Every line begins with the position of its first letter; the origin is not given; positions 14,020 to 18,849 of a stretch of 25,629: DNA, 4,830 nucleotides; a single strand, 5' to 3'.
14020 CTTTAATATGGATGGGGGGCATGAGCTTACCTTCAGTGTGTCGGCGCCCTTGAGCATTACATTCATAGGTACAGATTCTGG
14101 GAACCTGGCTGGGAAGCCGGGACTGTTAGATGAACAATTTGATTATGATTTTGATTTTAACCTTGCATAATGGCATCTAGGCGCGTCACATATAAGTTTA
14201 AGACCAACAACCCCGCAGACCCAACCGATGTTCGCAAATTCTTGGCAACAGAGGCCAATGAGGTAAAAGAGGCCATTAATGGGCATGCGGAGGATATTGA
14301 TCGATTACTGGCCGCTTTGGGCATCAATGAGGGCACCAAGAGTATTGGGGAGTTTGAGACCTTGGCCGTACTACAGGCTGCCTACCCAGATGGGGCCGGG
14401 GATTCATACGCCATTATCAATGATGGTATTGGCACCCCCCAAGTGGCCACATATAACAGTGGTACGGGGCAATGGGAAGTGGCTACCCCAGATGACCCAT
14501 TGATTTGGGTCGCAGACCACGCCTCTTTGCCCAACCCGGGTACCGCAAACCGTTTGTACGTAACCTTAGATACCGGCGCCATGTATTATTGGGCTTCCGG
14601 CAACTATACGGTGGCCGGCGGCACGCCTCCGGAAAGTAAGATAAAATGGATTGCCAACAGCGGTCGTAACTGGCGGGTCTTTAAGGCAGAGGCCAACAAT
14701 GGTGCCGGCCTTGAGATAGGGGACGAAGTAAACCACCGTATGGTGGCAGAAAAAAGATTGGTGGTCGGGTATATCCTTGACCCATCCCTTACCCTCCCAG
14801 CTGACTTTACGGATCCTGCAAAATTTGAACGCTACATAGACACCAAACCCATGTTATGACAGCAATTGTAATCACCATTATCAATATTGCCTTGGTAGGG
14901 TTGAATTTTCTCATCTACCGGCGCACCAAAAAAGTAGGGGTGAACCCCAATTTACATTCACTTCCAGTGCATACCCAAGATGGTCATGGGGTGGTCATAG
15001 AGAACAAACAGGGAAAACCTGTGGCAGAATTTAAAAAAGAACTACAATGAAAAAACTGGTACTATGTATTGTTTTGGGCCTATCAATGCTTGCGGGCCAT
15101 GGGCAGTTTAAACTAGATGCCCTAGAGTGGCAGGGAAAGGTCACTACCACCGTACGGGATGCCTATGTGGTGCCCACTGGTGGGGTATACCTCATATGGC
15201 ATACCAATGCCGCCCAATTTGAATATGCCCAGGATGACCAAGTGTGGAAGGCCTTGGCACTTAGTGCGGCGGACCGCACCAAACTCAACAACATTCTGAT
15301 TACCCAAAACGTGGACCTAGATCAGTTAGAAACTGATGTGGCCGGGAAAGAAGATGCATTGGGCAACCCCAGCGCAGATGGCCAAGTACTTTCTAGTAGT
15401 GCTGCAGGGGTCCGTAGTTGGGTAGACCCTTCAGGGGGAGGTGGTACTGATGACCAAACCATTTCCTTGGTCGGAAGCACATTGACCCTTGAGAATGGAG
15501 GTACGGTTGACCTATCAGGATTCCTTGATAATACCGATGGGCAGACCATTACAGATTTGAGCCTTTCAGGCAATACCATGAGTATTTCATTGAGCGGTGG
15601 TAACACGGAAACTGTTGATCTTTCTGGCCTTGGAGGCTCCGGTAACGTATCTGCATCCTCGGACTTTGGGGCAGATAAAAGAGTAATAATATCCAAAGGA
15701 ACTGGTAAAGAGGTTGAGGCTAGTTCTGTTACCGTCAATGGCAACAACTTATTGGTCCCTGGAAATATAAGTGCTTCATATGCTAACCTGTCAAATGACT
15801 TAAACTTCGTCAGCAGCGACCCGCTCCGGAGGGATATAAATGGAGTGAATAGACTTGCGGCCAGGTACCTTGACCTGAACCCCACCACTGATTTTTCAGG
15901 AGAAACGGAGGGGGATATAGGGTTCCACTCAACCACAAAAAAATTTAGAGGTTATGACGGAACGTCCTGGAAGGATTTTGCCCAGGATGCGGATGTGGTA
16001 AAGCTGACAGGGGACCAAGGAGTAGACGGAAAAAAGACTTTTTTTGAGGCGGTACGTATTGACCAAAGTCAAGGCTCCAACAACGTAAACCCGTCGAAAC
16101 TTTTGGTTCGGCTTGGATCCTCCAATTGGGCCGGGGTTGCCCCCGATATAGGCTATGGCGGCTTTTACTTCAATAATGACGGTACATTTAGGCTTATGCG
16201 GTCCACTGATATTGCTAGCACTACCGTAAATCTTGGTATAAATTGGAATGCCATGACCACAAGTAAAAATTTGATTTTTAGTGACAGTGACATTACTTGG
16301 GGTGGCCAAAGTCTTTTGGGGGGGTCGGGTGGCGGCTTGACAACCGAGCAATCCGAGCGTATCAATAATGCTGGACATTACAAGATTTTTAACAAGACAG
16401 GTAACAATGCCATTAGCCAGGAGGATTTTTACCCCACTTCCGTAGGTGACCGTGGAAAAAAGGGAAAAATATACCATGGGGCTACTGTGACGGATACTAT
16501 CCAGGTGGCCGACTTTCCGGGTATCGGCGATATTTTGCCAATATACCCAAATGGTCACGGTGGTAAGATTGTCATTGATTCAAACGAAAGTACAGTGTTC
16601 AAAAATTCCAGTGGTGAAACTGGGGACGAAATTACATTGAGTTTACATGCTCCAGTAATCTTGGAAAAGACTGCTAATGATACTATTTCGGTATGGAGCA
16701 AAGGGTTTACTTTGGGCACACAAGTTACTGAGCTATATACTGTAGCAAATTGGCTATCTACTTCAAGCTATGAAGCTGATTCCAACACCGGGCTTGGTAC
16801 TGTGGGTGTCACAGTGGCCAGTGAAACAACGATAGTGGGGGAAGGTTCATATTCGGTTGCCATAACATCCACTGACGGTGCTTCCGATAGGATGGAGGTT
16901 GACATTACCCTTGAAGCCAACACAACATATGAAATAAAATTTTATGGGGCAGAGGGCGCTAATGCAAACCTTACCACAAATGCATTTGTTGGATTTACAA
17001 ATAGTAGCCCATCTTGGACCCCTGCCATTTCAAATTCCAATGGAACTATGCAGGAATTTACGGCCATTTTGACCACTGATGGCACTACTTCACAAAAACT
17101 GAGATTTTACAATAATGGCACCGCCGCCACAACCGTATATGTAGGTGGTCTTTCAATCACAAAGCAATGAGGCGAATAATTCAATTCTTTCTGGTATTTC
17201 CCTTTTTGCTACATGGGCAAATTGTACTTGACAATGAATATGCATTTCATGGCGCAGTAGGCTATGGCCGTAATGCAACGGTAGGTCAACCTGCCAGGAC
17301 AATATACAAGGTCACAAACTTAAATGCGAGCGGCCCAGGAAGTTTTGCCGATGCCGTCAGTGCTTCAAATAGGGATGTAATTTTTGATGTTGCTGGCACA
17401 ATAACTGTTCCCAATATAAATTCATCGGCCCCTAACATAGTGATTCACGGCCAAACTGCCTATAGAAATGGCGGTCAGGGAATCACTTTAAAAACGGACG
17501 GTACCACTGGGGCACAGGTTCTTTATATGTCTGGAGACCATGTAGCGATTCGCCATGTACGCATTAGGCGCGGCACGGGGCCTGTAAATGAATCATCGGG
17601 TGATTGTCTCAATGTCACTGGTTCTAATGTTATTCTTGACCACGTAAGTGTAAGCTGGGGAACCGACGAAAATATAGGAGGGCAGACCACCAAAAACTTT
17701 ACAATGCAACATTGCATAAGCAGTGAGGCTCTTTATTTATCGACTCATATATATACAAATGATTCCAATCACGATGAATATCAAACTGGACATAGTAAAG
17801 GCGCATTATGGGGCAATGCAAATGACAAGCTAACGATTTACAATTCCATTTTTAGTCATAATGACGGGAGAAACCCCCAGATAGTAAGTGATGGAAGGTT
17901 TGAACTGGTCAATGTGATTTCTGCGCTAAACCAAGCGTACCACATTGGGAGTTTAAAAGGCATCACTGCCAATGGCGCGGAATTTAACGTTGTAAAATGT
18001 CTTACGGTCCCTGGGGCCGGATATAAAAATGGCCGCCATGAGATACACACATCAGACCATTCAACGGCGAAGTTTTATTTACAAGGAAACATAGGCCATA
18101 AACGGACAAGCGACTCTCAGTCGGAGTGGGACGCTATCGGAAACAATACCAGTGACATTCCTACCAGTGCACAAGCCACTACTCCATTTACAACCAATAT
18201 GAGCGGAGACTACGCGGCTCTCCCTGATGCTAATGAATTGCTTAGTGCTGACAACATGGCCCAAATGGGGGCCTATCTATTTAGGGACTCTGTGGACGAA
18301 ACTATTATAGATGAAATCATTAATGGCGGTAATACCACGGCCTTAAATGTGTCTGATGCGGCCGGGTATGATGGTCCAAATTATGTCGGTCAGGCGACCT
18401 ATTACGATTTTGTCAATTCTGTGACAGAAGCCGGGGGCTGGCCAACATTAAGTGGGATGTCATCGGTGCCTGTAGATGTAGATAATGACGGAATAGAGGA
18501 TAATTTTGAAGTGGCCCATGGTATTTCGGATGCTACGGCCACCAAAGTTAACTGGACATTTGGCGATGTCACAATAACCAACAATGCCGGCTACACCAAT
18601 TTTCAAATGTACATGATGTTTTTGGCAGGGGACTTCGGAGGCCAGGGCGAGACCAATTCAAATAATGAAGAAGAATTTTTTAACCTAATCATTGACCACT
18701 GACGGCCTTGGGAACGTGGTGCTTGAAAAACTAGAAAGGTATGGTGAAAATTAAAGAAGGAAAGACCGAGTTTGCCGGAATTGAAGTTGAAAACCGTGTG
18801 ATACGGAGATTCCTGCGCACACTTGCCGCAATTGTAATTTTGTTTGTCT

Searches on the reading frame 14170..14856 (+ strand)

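Call 10: search_protein_families(library=phrogs, proteins=[window:14170-14856:+], max_evalue=0.001)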
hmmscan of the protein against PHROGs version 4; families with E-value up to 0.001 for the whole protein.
window:14170-14856:+ (229 aa): 1 family
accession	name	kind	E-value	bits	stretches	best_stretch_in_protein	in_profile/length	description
phrog_10684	-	unknown function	7.2e-05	24.1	0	116-143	67-94/121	-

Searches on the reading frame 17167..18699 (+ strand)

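Call 10: search_protein_families(library=phrogs, proteins=[window:17167-18699:+], max_evalue=0.001)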
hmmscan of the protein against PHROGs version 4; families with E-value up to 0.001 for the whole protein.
window:17167-18699:+ (511 aa): 2 families
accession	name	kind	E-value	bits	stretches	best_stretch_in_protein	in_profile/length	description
phrog_27797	-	moron, auxiliary metabolic gene and host takeover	6.4e-88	296.7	1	26-487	222-655/657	pectate lyase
phrog_10327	-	other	3.1e-52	178.4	1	23-487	656-1092/1094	hydrolase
